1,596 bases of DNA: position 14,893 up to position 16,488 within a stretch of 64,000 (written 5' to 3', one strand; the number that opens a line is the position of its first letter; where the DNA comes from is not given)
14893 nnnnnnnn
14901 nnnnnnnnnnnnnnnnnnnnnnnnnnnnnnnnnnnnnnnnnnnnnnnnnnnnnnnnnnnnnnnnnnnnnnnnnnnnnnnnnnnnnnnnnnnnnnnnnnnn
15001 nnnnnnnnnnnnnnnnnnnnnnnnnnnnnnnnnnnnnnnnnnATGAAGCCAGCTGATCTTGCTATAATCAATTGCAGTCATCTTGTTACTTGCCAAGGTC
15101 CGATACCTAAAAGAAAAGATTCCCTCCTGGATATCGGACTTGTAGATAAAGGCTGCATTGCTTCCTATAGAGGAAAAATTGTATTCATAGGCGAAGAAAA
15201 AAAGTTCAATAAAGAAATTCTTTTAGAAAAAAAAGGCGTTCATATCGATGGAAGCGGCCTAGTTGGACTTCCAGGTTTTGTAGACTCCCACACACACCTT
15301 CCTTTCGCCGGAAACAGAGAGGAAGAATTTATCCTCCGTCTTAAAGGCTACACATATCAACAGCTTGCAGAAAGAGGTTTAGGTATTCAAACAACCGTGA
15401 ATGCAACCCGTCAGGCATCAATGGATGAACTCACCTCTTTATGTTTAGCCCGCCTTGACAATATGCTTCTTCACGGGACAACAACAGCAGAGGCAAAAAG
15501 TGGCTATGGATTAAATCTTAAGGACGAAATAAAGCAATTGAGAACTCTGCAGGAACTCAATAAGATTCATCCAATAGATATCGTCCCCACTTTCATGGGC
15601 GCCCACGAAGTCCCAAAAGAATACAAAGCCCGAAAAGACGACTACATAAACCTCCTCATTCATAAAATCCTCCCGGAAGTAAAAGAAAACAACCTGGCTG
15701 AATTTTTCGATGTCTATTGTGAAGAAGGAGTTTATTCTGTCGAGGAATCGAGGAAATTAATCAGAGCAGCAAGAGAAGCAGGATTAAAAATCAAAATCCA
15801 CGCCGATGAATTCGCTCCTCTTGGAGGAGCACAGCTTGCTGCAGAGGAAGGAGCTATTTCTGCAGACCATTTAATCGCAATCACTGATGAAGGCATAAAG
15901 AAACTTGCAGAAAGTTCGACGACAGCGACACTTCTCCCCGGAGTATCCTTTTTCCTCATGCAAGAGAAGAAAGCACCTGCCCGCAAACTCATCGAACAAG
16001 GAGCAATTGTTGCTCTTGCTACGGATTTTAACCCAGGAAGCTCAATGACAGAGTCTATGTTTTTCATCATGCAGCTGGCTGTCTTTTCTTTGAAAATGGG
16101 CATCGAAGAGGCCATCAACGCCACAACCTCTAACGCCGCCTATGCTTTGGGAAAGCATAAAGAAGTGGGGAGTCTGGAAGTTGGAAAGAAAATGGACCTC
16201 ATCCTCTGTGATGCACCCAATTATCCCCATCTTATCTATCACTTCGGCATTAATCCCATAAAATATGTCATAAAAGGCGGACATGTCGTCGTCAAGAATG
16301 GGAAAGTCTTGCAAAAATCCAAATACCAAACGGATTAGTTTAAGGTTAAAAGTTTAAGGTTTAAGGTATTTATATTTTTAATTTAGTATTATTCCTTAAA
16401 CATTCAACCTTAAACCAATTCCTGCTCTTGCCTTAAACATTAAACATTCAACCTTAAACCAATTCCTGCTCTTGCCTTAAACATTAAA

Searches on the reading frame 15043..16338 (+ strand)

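Call 74: search_protein_families(library=pfam, proteins=[window:15043-16338:+], max_evalue=0.00001)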
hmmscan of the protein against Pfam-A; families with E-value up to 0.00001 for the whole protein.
window:15043-16338:+ (431 aa): 2 families
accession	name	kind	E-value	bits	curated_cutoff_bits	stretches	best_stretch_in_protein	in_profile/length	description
PF01979.26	Amidohydro_1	-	6.2e-23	82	25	1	76-416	3-345/345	Amidohydrolase family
PF07969.17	Amidohydro_3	-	1.6e-19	71.2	29.7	1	123-416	151-471/472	Amidohydrolase family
